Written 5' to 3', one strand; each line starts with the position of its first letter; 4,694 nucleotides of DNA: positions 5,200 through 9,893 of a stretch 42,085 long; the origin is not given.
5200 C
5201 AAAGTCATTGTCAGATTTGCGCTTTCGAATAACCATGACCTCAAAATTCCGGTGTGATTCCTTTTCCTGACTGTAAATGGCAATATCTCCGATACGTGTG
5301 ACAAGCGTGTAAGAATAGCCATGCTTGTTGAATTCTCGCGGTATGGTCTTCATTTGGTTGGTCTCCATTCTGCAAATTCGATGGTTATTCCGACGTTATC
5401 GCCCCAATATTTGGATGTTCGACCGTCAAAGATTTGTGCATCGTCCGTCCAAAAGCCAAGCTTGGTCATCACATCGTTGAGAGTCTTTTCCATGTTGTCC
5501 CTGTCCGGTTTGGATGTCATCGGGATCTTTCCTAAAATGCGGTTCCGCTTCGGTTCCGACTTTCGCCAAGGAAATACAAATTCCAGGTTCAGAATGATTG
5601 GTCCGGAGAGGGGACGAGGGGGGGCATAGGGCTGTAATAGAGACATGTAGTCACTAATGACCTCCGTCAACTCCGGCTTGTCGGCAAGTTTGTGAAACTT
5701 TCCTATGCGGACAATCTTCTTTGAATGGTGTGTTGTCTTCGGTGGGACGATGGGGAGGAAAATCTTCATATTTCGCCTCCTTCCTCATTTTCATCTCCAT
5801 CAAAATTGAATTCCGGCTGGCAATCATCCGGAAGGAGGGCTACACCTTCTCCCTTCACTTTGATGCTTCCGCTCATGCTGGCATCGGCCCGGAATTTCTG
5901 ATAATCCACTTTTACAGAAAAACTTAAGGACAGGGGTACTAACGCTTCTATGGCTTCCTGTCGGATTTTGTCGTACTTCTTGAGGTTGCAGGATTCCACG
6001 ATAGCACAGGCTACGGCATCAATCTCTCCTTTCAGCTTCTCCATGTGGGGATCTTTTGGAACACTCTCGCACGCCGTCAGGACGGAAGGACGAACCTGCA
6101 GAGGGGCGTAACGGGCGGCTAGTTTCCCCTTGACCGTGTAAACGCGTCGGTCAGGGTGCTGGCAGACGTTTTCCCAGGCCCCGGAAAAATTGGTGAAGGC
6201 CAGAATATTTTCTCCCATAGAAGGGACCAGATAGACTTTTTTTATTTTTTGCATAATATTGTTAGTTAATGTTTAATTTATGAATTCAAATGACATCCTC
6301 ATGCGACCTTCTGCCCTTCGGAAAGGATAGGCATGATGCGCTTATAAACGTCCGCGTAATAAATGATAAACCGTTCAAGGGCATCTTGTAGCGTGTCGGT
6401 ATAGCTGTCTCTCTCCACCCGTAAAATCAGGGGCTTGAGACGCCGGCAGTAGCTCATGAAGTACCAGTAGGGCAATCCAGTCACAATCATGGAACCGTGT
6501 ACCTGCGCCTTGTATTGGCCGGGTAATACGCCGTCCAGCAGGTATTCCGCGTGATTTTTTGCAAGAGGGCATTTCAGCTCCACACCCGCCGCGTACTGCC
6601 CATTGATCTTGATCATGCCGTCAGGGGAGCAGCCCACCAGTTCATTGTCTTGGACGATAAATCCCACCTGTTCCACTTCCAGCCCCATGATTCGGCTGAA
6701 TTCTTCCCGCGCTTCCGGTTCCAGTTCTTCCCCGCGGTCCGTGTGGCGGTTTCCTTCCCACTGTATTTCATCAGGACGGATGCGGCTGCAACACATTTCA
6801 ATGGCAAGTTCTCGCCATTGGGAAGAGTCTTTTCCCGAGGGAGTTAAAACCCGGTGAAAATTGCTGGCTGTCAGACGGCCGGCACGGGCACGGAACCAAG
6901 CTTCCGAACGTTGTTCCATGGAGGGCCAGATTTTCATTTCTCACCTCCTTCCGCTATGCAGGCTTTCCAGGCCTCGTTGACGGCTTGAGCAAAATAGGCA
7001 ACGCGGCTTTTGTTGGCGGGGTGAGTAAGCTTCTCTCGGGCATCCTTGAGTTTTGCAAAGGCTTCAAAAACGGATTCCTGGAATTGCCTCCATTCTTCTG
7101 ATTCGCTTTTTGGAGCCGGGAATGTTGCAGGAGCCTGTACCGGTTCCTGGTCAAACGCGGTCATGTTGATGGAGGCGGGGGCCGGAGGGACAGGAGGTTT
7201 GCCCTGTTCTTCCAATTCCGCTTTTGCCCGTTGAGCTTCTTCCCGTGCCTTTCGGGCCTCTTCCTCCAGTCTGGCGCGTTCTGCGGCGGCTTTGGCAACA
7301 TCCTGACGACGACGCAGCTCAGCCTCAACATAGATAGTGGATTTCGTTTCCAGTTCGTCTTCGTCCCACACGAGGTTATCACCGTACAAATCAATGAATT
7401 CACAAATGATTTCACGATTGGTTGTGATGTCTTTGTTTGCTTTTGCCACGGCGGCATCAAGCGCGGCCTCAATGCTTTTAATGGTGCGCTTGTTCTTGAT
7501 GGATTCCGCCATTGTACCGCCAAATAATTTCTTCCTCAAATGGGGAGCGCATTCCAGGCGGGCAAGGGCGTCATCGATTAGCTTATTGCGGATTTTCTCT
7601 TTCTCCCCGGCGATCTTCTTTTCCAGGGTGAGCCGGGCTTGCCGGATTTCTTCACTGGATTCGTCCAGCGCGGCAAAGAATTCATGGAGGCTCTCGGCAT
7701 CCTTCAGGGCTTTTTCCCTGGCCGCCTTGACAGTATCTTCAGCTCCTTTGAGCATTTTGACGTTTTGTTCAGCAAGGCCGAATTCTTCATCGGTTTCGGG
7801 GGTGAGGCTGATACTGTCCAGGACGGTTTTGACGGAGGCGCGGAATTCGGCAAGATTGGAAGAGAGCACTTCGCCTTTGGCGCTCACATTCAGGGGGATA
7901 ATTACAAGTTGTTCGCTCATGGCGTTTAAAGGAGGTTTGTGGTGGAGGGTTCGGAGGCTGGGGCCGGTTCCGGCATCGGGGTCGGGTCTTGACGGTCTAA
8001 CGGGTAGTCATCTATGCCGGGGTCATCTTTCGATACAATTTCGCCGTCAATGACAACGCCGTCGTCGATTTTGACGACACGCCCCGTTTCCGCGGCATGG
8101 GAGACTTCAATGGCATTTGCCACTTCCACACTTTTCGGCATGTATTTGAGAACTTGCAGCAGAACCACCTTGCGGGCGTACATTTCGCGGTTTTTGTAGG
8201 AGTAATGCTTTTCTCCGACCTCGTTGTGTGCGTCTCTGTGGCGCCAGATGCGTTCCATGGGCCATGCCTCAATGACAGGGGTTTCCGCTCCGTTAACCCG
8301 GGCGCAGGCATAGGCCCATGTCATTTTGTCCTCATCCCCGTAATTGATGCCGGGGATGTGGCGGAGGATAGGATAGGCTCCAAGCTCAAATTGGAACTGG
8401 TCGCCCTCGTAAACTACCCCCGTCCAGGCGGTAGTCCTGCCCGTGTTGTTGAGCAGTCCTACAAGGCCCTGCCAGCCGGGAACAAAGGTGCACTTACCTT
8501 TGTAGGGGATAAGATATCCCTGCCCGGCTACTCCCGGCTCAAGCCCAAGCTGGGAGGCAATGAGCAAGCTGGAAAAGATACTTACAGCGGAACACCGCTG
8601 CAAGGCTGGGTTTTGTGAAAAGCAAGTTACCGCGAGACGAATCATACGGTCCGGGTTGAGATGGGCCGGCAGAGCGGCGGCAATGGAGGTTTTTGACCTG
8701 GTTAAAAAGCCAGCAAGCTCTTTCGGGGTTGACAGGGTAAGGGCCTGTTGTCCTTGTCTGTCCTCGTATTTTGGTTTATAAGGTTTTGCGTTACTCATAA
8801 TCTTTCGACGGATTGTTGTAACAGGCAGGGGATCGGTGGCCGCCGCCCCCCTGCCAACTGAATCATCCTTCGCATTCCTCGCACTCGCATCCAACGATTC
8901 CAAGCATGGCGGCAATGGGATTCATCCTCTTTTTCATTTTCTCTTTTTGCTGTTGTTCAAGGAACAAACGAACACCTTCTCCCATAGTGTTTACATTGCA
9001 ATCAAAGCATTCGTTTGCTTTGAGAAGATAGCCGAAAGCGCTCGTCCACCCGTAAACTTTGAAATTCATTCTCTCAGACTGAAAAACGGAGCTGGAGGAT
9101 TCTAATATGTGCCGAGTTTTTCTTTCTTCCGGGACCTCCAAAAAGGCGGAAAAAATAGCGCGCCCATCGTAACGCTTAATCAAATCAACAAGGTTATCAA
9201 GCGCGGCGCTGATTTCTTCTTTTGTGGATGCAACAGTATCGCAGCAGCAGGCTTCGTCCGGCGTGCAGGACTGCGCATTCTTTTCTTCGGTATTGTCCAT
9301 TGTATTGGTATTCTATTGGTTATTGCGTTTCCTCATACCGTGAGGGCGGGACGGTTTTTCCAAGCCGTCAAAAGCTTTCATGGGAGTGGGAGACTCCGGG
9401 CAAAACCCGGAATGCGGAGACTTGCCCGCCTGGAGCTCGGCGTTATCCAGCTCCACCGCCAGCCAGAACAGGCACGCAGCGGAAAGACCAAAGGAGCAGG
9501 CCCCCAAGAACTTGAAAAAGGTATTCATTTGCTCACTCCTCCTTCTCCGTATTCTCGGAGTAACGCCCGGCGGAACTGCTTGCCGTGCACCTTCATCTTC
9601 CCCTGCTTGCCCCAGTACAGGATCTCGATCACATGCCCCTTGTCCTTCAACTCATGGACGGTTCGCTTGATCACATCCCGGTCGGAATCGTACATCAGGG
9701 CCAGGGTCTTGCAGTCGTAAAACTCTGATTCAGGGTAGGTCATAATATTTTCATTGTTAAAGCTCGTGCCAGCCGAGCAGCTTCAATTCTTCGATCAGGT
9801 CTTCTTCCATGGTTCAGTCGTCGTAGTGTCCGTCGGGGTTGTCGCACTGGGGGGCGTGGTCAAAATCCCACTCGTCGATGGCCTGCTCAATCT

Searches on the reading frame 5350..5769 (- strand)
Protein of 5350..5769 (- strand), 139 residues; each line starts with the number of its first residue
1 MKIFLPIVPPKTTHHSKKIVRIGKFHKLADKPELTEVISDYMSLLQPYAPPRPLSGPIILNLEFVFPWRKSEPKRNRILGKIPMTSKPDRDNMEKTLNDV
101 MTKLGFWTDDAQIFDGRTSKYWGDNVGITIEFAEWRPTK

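Call 11: search_protein_families(library=phrogs, proteins=[window:5350-5769:-], max_evalue=0.001)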
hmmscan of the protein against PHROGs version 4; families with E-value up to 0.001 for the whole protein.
window:5350-5769:- (139 aa): 3 families
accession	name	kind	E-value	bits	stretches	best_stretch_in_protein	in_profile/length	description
phrog_140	-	DNA, RNA and nucleotide metabolism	3.4e-29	103.1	1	1-135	39-168/219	RusA-like Holliday junction resolvase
phrog_34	-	DNA, RNA and nucleotide metabolism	1.3e-08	35.8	1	49-131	122-192/259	RusA-like Holliday junction resolvase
phrog_1532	-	unknown function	1.3e-06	29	1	73-117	9-53/80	-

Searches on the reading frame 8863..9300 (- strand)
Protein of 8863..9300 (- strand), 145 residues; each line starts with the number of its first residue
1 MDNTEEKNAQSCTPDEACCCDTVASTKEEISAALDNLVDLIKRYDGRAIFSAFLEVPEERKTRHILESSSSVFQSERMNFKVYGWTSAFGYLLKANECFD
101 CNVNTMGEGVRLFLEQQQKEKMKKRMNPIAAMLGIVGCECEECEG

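Call 11: search_protein_families(library=phrogs, proteins=[window:8863-9300:-], max_evalue=0.001)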
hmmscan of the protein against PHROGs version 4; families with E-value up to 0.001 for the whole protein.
window:8863-9300:- (145 aa): 0 families

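Call 17: search_protein_families(library=pfam, proteins=[window:8863-9300:-], max_evalue=0.01)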
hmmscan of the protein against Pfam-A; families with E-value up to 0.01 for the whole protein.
window:8863-9300:- (145 aa): 0 families

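Call 53: search_protein_families(library=pfam, proteins=[window:8863-9300:-], max_evalue=1)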
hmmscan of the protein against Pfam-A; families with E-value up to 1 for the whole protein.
window:8863-9300:- (145 aa): 1 family
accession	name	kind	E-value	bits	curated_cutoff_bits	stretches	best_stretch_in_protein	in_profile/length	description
PF07534.22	TLD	-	0.016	15.6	24.5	1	35-123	53-139/170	TLDc domain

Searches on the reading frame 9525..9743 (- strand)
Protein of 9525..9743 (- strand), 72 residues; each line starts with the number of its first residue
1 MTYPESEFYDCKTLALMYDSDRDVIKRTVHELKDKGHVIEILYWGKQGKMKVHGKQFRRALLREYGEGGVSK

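Call 53: search_protein_families(library=pfam, proteins=[window:9525-9743:-], max_evalue=1)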
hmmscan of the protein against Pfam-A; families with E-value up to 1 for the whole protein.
window:9525-9743:- (72 aa): 2 families
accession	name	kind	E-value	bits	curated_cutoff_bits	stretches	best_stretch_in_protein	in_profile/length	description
PF21563.3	Mcp40H-20_sensor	-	0.03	15.1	27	1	16-53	10-47/112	Methyl-accepting chemotaxis sensory transducer, class 40H, sensor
PF21205.3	Rep3_C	-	0.17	12.6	21.1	1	17-43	18-43/59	Initiator Rep protein, WH2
